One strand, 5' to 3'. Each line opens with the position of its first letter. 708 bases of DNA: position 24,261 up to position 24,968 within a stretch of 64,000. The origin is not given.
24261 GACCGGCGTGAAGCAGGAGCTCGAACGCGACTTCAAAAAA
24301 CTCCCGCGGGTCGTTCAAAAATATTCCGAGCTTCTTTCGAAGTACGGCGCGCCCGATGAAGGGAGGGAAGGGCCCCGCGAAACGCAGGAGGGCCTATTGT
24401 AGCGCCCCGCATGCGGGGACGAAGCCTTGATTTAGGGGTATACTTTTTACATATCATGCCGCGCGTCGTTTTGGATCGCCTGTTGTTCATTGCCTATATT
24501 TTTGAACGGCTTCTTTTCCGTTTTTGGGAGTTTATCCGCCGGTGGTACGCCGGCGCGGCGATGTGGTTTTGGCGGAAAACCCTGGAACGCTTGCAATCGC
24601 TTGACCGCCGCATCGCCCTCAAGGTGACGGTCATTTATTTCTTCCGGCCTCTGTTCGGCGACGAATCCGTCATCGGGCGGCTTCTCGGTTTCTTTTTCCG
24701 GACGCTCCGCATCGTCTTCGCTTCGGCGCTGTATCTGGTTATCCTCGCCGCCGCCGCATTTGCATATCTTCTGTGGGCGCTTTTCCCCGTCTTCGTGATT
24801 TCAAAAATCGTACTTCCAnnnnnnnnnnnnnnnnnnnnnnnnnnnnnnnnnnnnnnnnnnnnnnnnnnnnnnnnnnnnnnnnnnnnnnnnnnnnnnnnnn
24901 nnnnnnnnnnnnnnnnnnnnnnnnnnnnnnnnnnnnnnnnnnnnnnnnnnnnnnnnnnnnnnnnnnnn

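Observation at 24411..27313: Membrane-anchored ClpB-like AAA+ ATPase with degenerate D1 ring, translationally coupled to a small membrane protein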

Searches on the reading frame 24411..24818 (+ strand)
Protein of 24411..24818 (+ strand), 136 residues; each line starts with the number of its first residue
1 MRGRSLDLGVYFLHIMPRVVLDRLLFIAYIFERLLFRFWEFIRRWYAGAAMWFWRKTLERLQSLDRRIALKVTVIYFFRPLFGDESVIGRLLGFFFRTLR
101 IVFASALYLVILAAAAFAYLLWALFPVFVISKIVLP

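Call 4: search_protein_families(library=pfam, proteins=[window:24411-24818:+], max_evalue=0.01)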
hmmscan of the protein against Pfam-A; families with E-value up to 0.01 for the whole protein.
window:24411-24818:+ (136 aa): 0 families

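Call 5: search_protein_families(library=ncbifam, proteins=[window:24411-24818:+], max_evalue=0.01)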
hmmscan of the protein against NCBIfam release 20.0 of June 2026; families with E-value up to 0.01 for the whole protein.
window:24411-24818:+ (136 aa): 0 families
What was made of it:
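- Tried and rejected: NCBIfam gave nothing for the small protein (call 5).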

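Call 11: find_homologous_proteins(query=window:24411-24818:+, max_evalue=0.01)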
Query window:24411-24818:+ (136 aa): 3 proteins with E <= 0.01 among 78 candidates.
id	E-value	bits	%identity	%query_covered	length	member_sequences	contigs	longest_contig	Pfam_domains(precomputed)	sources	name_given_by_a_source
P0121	9.3e-68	245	100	89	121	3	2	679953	-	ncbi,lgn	-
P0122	3.1e-39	152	60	89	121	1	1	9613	-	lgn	-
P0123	9.1e-36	141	60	89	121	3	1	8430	-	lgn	-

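Call 26: find_homologous_proteins(query=A1, max_evalue=0.001)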
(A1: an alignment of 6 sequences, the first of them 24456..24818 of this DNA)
Query A1 (6 sequences) (121 aa, profile of the alignment): 760 proteins with E <= 0.001 among 7031 candidates; the best 120 are listed.
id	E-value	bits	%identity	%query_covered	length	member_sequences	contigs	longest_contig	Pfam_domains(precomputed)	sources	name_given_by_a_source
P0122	2.3e-48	181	60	100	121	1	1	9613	-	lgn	-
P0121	2.2e-47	178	100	100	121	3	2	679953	-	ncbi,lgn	-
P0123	4.3e-47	177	60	100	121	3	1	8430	-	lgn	-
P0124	5.5e-47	177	38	91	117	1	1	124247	-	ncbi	ncbi:MAG: hypothetical protein V1696_00075 [Candidatus Jorgensenbacteria bacterium]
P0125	7.8e-45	170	40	91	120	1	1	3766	-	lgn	-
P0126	1.7e-44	169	41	89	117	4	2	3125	-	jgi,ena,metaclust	metaclust:\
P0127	7.9e-42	160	41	78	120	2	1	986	-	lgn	-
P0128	8.8e-42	160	38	86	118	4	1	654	-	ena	-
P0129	7.5e-41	157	37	92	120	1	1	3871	-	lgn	-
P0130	8.4e-41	157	37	86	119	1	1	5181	-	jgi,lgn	-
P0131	2.1e-40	156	38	88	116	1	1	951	-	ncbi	-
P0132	3.5e-40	155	41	88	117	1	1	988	-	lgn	-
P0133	3.6e-40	155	43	88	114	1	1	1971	-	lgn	-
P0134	3.8e-40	155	45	91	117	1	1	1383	-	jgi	jgi:hypothetical protein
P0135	4.7e-40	154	41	87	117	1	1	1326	-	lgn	-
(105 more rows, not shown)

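Call 33: search_protein_families(library=pfam, alignment_id=A3, max_evalue=1)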
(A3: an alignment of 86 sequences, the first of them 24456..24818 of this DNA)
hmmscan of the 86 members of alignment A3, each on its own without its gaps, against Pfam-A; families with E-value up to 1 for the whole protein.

A. member 1, window:24456-24818:+ (121 aa): 0 families

B. families by the number of members that match (of 86 scanned): 29 families (the first 25 are shown)
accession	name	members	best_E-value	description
PF09657.15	Cas_Csx8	7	0.073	CRISPR-associated protein Csx8 (Cas_Csx8)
PF19218.5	CoV_NSP3_C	3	0.092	Coronavirus replicase NSP3, C-terminal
PF11120.13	CBP_BcsF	3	0.096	Cellulose biosynthesis protein BcsF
PF03741.22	TerC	2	0.0034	Integral membrane protein TerC family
PF08510.17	PIG-P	2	0.016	PIG-P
PF01635.23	CoV_M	2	0.61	Coronavirus M matrix/glycoprotein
PF22571.1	LiaI-LiaF-TM_PspC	1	0.0036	PspC transmembrane region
PF04694.17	Corona_3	1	0.034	Coronavirus ORF3 protein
PF16170.10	DUF4873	1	0.043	Domain of unknown function (DUF4873)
PF14036.11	YlaH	1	0.049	YlaH-like protein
PF06250.17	YhcG_C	1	0.061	YhcG PDDEXK nuclease domain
PF09268.16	Clathrin-link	1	0.084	Clathrin, heavy-chain linker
PF07297.17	DPM2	1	0.086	Dolichol phosphate-mannose biosynthesis regulatory protein (DPM2)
PF14294.11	DUF4372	1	0.12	Domain of unknown function (DUF4372)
PF20224.3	DUF6583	1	0.13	Family of unknown function (DUF6583)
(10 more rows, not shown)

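Call 34: search_solved_structures(query=A3, max_evalue=10)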
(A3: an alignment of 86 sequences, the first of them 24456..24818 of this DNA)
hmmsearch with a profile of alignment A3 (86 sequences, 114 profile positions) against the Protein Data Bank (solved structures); distinct sequences matched with E-value up to 10: 0.
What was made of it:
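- Tried and rejected: The small-protein profile against PDB sequences gave zero hits at E<=10 (call 34).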

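Call 36: predict_structure(alignment_id=A3)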
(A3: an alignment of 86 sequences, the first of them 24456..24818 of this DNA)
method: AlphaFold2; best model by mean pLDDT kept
length: 121 residues; sequences in the alignment: 86
mean_pLDDT: 93.1   pTM: 0.69
mean pLDDT of the five models: 93.1, 92.7, 91.3, 90.7, 90.4
residues with pLDDT >= 90: 102; 70-90: 19; 50-70: 0; < 50: 0
segments of 3 or more residues with pLDDT < 50: none
pLDDT, mean of each block of 10 residues (from residue 1): 93 97 95 94 93 88 88 93 93 95 96 94 73
secondary structure, 60 per line:
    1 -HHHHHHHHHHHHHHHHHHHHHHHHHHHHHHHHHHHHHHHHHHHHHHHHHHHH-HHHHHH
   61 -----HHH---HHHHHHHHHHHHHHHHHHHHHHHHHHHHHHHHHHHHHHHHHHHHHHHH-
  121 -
elements in order: H2-53 H55-60 H72-119
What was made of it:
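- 24456..24821 (+): Small-subunit gene (121 aa). An in-frame ATG at 24411 would give 136 aa but is probably not used. AlphaFold2 pLDDT is 93 (call 36).
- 24459..24614 (+): Small subunit, helix 1 (res 2-53): a basic, aromatic amphipathic helix, inferred to be cytoplasmic. AlphaFold2 helix 2-53 (call 36).
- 24711..24800 (+): Small subunit, the single C-terminal membrane helix (res ~86-115). It forms part of AlphaFold2 helix 72-119 (call 36).
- Closest known: Torsin ATPases with LAP1/LULL1. Different: The small subunit here has no AAA-like fold (call 36).
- Checked: The predicted fold is two ~50-residue helices (call 36).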

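Call 43: fold_search(model_id=the predicted structure, library=pdb)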
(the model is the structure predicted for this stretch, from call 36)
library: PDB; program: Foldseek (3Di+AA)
matches with E <= 10: 38; with E <= 0.001: 0
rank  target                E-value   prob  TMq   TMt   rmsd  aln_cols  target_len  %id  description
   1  9ftg_A                4.9e+00  0.06  0.23  0.08  22.1       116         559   16  Closed conformation of the pentameric ligand-gated ion channel, DeCLIC at pH 5 with 10 mM Ca2+ (released 2024-09-11)
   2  6jyi_B                5.5e+00  0.08  0.23  0.17  12.0        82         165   17  Crystal structure of the PadR-like transcriptional regulator BC1756 from Bacillus cereus (released 2019-06-26)
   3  6ixf_A                6.2e+00  0.10  0.33  0.22   6.2        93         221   19  Crystal structure of SeMet apo SH3BP5 (P41) (released 2019-03-20)
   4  8snb_8U               6.2e+00  0.09  0.30  0.31   7.6        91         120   12  atomic model of sea urchin sperm doublet microtubule (48-nm periodicity) (released 2023-06-28)
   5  5y8t_C                6.2e+00  0.04  0.20  0.16  11.8        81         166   12  Crystal structure of Bacillus subtilis PadR in complex with p-coumaric acid (released 2017-11-29)
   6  8otz_F5               6.6e+00  0.09  0.31  0.34   7.5        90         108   12  48-nm repeat of the native axonemal doublet microtubule from bovine sperm (released 2023-11-22)
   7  5y8t_B                6.6e+00  0.04  0.20  0.15  13.0        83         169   12  Crystal structure of Bacillus subtilis PadR in complex with p-coumaric acid (released 2017-11-29)
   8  5y8t_A                7.0e+00  0.04  0.20  0.16  13.0        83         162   12  Crystal structure of Bacillus subtilis PadR in complex with p-coumaric acid (released 2017-11-29)
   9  6ixg_B                7.5e+00  0.12  0.39  0.25   6.4        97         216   18  Crystal structure of native apo SH3BP5 (P41) (released 2019-03-20)
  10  8b6h_EQ               7.5e+00  0.08  0.31  0.31   7.6        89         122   15  Cryo-EM structure of cytochrome c oxidase dimer (complex IV) from respiratory supercomplex of Tetrahymena thermophila (released 2023-03-29)
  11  5c21_B                7.9e+00  0.12  0.47  0.26   8.8       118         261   11  Crystal structure of native HlyD from E. coli (released 2016-02-17)
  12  8vc9_E                7.9e+00  0.08  0.29  0.11  13.3       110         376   14  Hybrid response regulator LvrB from Leptospira / phosphorylated REC form (released 2024-12-18)
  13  4o93_A                7.9e+00  0.06  0.26  0.31  16.5        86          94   19  Crystal structure of Thermus thermophilis transhydrogeanse domain II dimer (released 2014-12-31)
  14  9g3g_B                7.9e+00  0.06  0.29  0.12   8.3        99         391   14  Cryo-EM structure of SbmA in the inward-facing-occluded conformation in lipid nanodiscs (released 2025-07-23)
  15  5x11_F                7.9e+00  0.04  0.20  0.15  13.2        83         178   12  Crystal structure of Bacillus subtilis PadR in complex with operator DNA (released 2017-11-22)
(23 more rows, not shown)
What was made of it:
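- Pfam, the PDB sequence search and Foldseek all gave nothing for the small subunit (calls 33, 34, 43).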

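Call 46: search_protein_families(library=padloc, proteins=[window:24456-24818:+], max_evalue=0.01)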
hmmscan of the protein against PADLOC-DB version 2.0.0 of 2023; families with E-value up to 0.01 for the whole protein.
window:24456-24818:+ (121 aa): 0 families
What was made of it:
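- On Anti-phage defence systems (PADLOC): The small protein has no hit at all (call 46).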

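Call 50: search_protein_representatives(alignment_id=A3)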
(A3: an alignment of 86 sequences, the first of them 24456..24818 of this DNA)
Query: 86 sequences, 114 profile positions. Proteins with E-value up to 0.001 (for the whole library): 469; up to 1e-10: 181; up to 1e-30: 20. The best 150 are listed.
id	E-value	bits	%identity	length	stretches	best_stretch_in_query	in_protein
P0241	4.6e-40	152.6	-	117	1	3-112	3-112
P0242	3.3e-38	146.6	-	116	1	3-113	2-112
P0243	4.0e-35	136.6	-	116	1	5-112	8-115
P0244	4.0e-34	133.4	-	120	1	4-112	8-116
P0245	1.2e-33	131.9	-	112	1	4-112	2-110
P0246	1.5e-33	131.6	-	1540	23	12-45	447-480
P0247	1.9e-33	131.2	-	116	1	2-110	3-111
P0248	4.9e-33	129.9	-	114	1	1-112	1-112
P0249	5.0e-33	129.9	-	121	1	2-112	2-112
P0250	8.5e-33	129.2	-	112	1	5-112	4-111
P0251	9.6e-33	129.0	-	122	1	3-113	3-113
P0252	1.5e-32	128.3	-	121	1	4-113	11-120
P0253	1.8e-32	128.1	-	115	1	3-113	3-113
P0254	8.9e-32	125.9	-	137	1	3-112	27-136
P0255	1.3e-31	125.4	-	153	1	1-111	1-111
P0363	1.6e-14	70.3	-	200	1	18-113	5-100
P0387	4.1e-12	62.5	-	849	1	17-109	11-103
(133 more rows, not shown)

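Call 52: list_cluster_members(proteins=[P0387, P0363, P0001, P0121])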
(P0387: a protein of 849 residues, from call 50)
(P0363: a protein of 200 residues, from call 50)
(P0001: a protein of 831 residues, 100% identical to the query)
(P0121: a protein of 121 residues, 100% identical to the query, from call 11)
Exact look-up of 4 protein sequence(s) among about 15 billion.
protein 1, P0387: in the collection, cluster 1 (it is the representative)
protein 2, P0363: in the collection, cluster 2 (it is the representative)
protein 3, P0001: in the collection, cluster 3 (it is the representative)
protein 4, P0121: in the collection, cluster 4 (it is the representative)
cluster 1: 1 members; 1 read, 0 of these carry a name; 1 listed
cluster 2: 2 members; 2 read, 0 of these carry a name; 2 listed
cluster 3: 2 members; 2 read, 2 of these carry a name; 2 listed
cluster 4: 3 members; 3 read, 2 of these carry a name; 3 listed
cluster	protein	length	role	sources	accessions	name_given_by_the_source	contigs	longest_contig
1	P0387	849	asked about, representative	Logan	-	-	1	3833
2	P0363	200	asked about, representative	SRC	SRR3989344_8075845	-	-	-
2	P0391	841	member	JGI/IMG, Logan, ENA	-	-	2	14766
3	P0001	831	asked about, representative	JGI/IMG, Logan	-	ATP-dependent Clp protease ATP-binding subunit ClpC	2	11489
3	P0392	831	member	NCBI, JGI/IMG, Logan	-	ATP-dependent Clp protease ATP-binding subunit ClpC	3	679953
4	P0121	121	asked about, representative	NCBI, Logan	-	-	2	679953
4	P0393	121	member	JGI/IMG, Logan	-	hypothetical protein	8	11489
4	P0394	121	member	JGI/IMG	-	hypothetical protein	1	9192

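Call 53: find_encoding_contigs(protein=P0387, flank=5000, max_places=3)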
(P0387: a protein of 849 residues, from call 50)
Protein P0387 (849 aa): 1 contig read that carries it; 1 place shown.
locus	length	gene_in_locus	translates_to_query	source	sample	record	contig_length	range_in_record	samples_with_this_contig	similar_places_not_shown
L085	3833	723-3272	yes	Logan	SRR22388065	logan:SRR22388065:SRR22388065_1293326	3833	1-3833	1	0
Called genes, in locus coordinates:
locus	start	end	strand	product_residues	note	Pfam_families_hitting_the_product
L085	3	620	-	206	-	?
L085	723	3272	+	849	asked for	PF01443:Viral_helicase1 (faint), PF05673:DUF815 (faint), PF00004:AAA, PF17871:AAA_lid_9, PF00004:AAA, PF07724:AAA_2, PF07728:AAA_5 (weak), PF10431:ClpB_D2-small, +10 more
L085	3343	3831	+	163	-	?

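Call 55: find_encoding_contigs(protein=P0391, flank=6000, max_places=3)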
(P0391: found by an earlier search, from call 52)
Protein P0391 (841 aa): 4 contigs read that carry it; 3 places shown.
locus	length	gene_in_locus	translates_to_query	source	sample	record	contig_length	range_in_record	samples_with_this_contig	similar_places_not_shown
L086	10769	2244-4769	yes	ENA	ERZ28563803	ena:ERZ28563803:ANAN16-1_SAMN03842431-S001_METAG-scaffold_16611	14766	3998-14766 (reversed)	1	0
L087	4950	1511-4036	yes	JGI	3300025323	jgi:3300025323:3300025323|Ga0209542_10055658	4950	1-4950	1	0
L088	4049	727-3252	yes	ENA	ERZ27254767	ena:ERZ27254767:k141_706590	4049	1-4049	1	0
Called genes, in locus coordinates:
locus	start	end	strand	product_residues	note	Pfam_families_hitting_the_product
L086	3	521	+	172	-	?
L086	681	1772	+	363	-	PF02481:DNA_processg_A, PF17782:WHD_DprA (weak)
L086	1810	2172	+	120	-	-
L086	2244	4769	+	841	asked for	PF00005:ABC_tran (faint), PF00158:Sigma54_activat (faint), PF13191:AAA_16 (weak), PF00004:AAA, PF00004:AAA (weak), PF07724:AAA_2, PF07728:AAA_5, PF10431:ClpB_D2-small, +11 more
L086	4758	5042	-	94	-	-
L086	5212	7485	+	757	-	PF01751:Toprim, PF01131:Topoisom_bac, PF01396:Zn_ribbon_Top1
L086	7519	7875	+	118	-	PF05635:23S_rRNA_IVP, PF22296:bAvd (weak)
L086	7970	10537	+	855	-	PF17900:Peptidase_M1_N, PF01433:Peptidase_M1, PF11838:ERAP1_C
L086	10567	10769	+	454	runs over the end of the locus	-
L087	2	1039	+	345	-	?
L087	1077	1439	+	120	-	-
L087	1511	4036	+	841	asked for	PF00005:ABC_tran (faint), PF00158:Sigma54_activat (faint), PF13191:AAA_16 (weak), PF00004:AAA, PF00004:AAA (weak), PF07724:AAA_2, PF07728:AAA_5, PF10431:ClpB_D2-small, +11 more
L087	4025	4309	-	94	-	-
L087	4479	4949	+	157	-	?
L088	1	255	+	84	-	?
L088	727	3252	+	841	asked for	PF00005:ABC_tran (faint), PF00158:Sigma54_activat (faint), PF13191:AAA_16 (weak), PF00004:AAA, PF00004:AAA (weak), PF07724:AAA_2, PF07728:AAA_5, PF10431:ClpB_D2-small, +11 more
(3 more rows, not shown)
